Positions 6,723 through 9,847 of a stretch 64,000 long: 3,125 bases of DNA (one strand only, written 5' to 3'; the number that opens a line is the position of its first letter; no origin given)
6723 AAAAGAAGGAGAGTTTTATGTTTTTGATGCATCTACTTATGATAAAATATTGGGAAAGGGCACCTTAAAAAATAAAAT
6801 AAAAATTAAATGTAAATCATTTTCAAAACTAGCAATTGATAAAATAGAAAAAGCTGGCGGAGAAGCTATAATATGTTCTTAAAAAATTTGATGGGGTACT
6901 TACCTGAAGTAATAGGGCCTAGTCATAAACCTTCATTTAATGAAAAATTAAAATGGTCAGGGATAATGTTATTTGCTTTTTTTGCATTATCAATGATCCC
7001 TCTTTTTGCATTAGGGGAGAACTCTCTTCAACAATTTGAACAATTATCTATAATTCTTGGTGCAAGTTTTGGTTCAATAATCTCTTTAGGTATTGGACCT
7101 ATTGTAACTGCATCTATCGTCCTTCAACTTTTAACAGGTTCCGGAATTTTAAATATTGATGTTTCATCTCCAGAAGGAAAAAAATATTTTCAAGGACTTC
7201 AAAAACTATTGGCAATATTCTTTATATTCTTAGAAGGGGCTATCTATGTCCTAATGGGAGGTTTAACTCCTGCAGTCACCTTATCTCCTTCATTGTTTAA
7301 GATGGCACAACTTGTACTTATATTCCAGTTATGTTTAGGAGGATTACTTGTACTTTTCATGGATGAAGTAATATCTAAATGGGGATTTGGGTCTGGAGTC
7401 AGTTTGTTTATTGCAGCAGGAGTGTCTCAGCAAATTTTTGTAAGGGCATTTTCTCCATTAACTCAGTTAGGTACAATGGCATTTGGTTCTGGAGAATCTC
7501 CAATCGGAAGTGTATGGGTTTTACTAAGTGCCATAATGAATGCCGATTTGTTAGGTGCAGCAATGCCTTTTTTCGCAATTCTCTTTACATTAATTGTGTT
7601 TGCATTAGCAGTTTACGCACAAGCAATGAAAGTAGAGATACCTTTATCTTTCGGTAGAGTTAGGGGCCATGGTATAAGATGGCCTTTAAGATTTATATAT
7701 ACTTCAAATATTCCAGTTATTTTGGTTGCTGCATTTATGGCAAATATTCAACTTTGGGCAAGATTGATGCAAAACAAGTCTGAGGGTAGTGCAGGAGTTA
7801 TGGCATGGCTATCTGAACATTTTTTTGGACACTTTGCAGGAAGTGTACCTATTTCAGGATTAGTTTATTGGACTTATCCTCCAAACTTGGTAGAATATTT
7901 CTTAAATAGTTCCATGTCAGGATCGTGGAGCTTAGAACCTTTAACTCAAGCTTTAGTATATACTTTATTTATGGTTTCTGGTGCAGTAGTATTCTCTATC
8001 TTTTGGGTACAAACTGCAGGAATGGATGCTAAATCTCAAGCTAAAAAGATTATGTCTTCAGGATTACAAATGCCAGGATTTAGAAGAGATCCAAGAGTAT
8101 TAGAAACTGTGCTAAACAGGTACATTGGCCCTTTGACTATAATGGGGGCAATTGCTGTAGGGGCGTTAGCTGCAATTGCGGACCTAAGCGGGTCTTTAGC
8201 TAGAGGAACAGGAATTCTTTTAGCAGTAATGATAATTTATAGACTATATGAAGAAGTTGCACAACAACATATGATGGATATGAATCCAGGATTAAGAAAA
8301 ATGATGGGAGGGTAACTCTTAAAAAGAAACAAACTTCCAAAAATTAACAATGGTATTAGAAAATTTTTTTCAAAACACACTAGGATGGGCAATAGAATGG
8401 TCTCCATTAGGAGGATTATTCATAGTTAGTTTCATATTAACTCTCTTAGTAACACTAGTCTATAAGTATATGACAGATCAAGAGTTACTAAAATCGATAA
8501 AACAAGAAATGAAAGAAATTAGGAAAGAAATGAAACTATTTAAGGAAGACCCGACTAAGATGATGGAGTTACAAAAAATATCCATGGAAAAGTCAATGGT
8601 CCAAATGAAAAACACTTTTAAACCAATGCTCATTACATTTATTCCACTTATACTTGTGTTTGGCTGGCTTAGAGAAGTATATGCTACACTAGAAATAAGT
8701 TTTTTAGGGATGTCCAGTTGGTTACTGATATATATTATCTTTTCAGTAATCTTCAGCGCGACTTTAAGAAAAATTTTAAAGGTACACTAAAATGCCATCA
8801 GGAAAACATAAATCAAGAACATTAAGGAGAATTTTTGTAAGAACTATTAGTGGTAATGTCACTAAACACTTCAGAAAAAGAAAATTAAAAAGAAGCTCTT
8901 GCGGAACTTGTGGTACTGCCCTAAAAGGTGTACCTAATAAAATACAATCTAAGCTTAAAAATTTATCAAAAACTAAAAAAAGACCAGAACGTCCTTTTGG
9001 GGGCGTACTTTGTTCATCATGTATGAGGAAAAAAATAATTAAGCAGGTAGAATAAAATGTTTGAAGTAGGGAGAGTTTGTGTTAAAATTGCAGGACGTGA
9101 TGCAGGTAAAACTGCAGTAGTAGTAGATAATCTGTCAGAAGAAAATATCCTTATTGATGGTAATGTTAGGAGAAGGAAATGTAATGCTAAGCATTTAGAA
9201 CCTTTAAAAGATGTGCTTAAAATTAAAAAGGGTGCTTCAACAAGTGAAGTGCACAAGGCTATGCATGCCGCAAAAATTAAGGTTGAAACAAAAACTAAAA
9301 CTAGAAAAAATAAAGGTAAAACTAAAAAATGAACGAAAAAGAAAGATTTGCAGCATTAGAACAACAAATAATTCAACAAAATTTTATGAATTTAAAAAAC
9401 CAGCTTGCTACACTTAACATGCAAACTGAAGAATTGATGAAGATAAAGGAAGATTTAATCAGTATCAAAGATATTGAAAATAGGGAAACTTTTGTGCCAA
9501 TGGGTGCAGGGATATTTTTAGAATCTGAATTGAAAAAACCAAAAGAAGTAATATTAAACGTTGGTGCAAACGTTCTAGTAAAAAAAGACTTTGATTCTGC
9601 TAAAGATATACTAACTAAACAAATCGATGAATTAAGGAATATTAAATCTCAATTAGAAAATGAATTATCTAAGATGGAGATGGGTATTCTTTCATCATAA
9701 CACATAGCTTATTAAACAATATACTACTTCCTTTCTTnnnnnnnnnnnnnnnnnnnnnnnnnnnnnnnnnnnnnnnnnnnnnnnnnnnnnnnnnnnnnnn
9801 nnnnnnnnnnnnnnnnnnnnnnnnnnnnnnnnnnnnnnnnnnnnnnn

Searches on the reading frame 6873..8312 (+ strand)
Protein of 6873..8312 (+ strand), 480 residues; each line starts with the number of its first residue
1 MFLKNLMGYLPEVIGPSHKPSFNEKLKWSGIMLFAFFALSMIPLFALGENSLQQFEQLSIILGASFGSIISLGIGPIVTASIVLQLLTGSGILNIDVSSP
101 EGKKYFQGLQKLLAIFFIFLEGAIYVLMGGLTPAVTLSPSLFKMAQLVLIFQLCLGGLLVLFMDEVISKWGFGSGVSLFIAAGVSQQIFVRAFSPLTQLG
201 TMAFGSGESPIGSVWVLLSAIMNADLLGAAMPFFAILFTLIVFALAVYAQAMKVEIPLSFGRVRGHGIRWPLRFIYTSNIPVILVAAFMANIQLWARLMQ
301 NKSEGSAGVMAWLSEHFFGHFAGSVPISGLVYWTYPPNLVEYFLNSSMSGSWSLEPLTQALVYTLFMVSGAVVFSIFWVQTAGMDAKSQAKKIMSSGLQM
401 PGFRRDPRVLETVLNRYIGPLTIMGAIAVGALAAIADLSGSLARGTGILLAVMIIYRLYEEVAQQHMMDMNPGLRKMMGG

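Call 26: search_protein_families(library=pfam, proteins=[window:6873-8312:+], max_evalue=0.01)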
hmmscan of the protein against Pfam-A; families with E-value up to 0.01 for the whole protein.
window:6873-8312:+ (480 aa): 1 family
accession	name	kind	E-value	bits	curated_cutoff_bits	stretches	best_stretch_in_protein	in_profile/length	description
PF00344.25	SecY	-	9.7e-63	212.8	32.2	1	68-459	1-306/306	SecY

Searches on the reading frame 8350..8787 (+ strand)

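Call 26: search_protein_families(library=pfam, proteins=[window:8350-8787:+], max_evalue=0.01)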
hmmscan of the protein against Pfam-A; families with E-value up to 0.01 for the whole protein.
window:8350-8787:+ (146 aa): 4 families
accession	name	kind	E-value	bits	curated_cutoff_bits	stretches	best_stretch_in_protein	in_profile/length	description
PF01956.21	EMC3_TMCO1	-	4.8e-10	39.9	27.1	1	23-144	19-166/169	Integral membrane protein EMC3/TMCO1-like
PF02096.25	60KD_IMP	-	0.00015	22.2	35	1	25-133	8-110/163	60Kd inner membrane protein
PF09973.14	DUF2208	-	0.00028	21.1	24.3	1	23-138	23-147/231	Predicted membrane protein (DUF2208)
PF13858.11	DUF4199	-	0.00035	21.5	32.3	1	24-141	74-165/165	Protein of unknown function (DUF4199)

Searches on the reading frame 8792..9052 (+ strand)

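Call 26: search_protein_families(library=pfam, proteins=[window:8792-9052:+], max_evalue=0.01)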
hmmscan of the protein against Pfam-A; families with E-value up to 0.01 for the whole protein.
window:8792-9052:+ (87 aa): 1 family
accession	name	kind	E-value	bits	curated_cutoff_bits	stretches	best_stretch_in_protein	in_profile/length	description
PF01199.23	Ribosomal_L34e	-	1.1e-20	74.1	27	1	6-85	13-92/94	Ribosomal protein L34e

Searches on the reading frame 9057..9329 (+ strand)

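Call 26: search_protein_families(library=pfam, proteins=[window:9057-9329:+], max_evalue=0.01)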
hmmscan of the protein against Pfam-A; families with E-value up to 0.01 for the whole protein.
window:9057-9329:+ (91 aa): 2 families
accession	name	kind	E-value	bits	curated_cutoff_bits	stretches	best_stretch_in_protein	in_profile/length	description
PF00467.35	KOW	-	0.00018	21.6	22.3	1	4-28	1-25/32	KOW motif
PF01929.23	Ribosomal_L14e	-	0.0023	18.9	30.5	1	39-81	2-45/75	Ribosomal protein L14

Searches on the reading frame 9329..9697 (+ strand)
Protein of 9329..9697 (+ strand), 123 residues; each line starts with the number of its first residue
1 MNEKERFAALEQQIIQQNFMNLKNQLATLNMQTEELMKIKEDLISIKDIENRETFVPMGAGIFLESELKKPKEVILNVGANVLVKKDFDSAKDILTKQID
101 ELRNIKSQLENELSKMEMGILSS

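Call 26: search_protein_families(library=pfam, proteins=[window:9329-9697:+], max_evalue=0.01)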
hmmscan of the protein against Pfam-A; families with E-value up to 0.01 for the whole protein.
window:9329-9697:+ (123 aa): 2 families
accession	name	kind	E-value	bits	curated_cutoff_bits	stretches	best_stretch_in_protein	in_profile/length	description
PF02996.22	Prefoldin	-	1.8e-20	73.5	23.2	1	15-116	1-103/120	Prefoldin subunit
PF01920.25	Prefoldin_2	-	0.00067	20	27.6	0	68-117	41-89/106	Prefoldin subunit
